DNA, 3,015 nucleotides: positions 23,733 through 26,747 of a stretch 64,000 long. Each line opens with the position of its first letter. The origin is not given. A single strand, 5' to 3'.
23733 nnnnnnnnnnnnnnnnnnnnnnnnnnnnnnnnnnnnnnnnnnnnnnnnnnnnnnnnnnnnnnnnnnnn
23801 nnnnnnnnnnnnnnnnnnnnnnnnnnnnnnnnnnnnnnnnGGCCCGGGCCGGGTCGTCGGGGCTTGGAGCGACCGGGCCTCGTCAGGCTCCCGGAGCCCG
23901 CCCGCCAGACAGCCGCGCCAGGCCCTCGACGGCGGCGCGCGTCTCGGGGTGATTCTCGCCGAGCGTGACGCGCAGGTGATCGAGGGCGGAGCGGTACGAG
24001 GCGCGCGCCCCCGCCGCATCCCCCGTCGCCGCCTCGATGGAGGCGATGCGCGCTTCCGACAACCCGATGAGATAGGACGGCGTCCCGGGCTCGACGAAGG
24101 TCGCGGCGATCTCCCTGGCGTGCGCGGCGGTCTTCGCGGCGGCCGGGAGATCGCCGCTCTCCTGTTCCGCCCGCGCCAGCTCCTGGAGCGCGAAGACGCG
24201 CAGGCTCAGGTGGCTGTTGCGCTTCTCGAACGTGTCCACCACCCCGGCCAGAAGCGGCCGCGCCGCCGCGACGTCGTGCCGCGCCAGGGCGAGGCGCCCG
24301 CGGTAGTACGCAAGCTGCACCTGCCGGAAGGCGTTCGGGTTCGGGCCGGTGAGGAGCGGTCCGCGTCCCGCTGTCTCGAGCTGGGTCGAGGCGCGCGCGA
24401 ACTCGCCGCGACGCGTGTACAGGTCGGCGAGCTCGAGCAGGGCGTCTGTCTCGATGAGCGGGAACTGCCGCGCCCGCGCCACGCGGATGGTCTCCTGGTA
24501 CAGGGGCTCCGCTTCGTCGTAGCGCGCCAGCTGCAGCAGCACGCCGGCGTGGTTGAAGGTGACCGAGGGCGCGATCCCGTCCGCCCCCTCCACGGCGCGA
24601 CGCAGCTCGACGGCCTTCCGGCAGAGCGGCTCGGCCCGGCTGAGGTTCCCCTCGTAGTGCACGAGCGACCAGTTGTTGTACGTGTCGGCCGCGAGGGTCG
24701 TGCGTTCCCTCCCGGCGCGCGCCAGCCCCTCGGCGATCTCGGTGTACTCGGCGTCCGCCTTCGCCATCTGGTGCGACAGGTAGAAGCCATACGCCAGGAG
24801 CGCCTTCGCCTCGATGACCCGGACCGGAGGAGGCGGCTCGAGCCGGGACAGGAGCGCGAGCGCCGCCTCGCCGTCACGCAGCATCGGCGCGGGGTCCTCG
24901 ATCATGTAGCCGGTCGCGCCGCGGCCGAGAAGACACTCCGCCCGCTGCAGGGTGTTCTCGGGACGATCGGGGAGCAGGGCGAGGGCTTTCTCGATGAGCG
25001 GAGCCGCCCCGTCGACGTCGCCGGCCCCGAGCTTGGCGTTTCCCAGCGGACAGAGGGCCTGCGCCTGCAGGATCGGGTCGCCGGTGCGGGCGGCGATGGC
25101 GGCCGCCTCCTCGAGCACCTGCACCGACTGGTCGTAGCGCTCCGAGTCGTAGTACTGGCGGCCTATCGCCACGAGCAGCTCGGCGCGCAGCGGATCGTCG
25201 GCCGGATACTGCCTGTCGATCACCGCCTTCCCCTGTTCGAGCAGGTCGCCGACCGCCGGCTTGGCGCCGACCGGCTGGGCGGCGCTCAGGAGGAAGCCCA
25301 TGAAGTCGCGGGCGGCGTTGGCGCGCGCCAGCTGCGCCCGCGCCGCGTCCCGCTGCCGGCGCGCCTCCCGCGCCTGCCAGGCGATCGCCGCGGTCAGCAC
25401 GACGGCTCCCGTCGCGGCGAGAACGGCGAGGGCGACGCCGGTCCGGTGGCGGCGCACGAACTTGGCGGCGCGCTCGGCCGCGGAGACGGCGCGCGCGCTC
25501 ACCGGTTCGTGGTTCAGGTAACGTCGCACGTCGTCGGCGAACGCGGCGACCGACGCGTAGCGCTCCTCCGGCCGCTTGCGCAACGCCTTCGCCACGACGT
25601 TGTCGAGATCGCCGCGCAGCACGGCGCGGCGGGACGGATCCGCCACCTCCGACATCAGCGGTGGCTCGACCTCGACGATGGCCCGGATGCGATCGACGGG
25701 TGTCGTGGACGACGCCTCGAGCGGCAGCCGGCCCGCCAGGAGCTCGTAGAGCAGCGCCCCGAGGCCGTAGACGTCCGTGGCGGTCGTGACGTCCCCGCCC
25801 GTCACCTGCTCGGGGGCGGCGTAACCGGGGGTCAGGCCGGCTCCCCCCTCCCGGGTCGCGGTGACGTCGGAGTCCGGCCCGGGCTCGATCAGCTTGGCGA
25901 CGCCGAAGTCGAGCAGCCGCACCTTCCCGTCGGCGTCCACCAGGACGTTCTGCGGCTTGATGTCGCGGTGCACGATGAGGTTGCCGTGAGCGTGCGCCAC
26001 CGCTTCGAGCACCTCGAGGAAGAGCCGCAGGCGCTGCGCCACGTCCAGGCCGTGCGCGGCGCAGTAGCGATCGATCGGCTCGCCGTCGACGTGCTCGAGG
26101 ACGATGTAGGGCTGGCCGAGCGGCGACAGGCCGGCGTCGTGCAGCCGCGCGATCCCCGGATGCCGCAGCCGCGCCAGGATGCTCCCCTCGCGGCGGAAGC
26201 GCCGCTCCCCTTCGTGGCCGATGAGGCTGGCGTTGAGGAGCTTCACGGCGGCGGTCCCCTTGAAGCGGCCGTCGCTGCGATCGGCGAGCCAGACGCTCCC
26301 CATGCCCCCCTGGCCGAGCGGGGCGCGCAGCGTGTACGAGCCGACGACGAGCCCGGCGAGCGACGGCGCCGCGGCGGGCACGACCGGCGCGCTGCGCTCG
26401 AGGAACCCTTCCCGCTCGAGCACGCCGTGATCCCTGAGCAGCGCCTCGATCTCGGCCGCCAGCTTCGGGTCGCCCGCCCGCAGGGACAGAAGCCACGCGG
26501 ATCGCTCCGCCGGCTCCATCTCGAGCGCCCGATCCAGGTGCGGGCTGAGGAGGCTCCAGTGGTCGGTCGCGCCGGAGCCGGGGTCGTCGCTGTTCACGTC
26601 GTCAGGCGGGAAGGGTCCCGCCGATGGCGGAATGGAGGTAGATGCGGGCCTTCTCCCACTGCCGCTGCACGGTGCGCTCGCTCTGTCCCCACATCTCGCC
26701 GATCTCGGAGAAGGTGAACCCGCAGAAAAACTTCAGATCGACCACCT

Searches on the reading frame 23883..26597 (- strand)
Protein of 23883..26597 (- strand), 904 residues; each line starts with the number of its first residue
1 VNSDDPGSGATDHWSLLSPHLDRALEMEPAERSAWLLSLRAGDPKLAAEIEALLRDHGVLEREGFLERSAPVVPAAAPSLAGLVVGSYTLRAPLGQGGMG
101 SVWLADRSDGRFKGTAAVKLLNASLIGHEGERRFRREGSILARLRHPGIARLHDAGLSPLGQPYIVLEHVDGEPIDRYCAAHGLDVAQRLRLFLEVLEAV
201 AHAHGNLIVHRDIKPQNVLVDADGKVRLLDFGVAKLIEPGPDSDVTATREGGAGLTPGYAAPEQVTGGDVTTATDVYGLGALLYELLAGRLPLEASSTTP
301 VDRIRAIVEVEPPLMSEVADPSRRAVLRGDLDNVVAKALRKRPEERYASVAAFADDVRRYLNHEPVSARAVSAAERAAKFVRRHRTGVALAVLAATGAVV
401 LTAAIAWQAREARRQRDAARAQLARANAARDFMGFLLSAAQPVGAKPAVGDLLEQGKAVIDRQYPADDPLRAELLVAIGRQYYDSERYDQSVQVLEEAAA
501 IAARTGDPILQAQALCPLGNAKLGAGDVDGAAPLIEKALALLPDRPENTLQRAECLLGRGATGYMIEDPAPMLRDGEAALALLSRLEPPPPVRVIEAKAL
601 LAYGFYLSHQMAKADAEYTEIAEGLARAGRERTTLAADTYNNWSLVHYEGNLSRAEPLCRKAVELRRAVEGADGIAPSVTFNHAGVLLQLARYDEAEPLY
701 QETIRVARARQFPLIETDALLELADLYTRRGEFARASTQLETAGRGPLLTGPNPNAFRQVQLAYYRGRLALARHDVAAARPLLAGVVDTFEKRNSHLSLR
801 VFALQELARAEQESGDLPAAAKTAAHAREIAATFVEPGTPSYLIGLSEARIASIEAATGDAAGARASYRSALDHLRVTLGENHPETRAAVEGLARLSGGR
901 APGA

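Call 66: search_protein_families(library=pfam, proteins=[window:23883-26597:-])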
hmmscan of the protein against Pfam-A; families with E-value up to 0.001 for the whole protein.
window:23883-26597:- (904 aa): 14 families
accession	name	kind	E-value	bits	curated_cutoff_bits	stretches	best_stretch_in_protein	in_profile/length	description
PF00069.31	Pkinase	-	1.1e-40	140.2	31.7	1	88-350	1-255/263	Protein kinase domain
PF07714.23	PK_Tyr_Ser-Thr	-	5.1e-26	92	23.1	1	90-299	3-211/258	Protein tyrosine and serine/threonine kinase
PF13424.12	TPR_12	-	1.4e-22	80.1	30.1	2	637-708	3-76/77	Tetratricopeptide repeat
PF13176.12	TPR_7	-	9.9e-10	38.2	27.9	0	686-711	8-33/36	Tetratricopeptide repeat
PF24885.1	TPR_NPHP3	-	1.4e-08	34.9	100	0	811-896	109-192/239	Nephrocystin-3 TPR domain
PF17874.7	TPR_MalT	-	1.7e-08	34.6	45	1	591-820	37-259/336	MalT-like TPR region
PF07719.23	TPR_2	-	1.2e-06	28.6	27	0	472-502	1-31/34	Tetratricopeptide repeat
PF13181.12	TPR_8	-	2.8e-06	27.5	25.7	0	472-502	1-31/34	Tetratricopeptide repeat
PF13374.12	TPR_10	-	4.8e-06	26.8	27.5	0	637-673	2-39/42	Tetratricopeptide repeat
PF00515.34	TPR_1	-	3.6e-05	23.8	27.8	0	512-544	1-33/34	Tetratricopeptide repeat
PF14559.12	TPR_19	-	0.00011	22.9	25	0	523-560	2-39/68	Tetratricopeptide repeat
PF03109.22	ABC1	-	0.00026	20.6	22.9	1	164-238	144-218/244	ABC1 atypical kinase-like domain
PF13432.12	TPR_16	-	0.00028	21.7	32.7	0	686-736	6-50/65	Tetratricopeptide repeat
PF12895.13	ANAPC3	-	0.00038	21.1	27.2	0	528-560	5-37/82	Anaphase-promoting complex, cyclosome, subunit 3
